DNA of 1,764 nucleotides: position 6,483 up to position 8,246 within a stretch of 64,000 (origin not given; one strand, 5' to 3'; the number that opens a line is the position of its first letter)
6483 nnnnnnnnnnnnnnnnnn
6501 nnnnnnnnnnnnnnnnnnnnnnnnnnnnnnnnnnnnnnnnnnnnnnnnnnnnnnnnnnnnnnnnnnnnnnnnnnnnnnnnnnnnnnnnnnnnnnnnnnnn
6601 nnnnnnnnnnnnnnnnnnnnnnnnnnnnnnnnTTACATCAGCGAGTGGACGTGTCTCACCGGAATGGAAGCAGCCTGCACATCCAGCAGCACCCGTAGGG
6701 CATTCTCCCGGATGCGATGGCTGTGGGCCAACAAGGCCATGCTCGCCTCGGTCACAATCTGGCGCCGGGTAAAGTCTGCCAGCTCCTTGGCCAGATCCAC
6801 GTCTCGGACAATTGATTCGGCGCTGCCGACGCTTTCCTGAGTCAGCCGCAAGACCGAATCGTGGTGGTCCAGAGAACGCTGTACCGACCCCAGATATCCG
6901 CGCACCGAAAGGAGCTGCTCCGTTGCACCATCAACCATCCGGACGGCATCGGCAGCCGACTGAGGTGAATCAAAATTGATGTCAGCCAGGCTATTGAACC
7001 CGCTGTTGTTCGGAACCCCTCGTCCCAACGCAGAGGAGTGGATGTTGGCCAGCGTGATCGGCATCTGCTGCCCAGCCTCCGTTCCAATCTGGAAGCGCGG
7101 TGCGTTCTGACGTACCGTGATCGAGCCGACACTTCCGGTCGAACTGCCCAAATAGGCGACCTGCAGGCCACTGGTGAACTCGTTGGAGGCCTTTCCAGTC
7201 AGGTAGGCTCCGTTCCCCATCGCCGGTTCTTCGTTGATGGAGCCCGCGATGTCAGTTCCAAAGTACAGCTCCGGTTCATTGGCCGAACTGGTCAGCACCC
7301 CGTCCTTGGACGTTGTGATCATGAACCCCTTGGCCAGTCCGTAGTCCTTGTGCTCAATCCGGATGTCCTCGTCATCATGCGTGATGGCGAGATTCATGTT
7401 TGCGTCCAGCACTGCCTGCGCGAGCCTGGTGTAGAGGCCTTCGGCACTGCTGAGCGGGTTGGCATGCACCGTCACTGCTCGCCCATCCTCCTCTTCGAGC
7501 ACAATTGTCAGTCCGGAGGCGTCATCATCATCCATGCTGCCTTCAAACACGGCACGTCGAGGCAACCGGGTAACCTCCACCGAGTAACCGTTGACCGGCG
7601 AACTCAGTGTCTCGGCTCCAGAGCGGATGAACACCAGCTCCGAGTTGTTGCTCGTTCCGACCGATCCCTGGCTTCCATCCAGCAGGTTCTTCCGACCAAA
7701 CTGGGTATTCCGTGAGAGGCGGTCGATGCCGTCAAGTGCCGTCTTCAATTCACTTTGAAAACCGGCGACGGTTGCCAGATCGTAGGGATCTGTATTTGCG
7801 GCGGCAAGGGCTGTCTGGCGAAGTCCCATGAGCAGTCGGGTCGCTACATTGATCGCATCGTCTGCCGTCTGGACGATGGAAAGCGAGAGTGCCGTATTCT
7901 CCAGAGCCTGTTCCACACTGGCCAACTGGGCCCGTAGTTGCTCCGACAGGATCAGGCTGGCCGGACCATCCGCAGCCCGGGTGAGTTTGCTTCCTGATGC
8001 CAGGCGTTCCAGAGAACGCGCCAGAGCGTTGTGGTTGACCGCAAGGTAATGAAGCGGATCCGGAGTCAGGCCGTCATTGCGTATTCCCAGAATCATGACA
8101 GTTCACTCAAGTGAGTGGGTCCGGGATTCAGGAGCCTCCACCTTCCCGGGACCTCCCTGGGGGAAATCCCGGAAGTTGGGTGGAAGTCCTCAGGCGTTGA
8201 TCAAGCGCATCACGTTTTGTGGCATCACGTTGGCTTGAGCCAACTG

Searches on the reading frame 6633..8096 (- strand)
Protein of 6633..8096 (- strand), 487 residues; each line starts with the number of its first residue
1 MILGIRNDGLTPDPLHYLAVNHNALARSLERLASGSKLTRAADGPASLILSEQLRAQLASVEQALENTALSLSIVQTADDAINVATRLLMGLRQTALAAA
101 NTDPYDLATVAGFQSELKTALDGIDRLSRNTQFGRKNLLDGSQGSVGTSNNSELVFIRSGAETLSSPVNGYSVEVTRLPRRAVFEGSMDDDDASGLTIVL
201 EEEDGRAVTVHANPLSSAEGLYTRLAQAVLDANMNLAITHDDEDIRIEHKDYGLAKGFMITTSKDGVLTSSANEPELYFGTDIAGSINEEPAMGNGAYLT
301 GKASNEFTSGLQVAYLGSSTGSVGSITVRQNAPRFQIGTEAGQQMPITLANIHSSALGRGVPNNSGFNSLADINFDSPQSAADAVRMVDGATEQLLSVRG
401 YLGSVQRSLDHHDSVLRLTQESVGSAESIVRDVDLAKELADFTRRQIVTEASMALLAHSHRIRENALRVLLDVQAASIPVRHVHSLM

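Call 35: search_protein_families(library=pfam, proteins=[window:6633-8096:-], max_evalue=0.0001)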
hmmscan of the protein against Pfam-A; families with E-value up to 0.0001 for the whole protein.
window:6633-8096:- (487 aa): 2 families
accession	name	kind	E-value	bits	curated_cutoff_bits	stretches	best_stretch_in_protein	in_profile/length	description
PF00669.25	Flagellin_N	-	1.6e-17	64.3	26.6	1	18-143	14-138/139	Bacterial flagellin N-terminal helical region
PF00700.27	Flagellin_C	-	1.6e-13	51.2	23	1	386-470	2-86/86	Bacterial flagellin C-terminal helical region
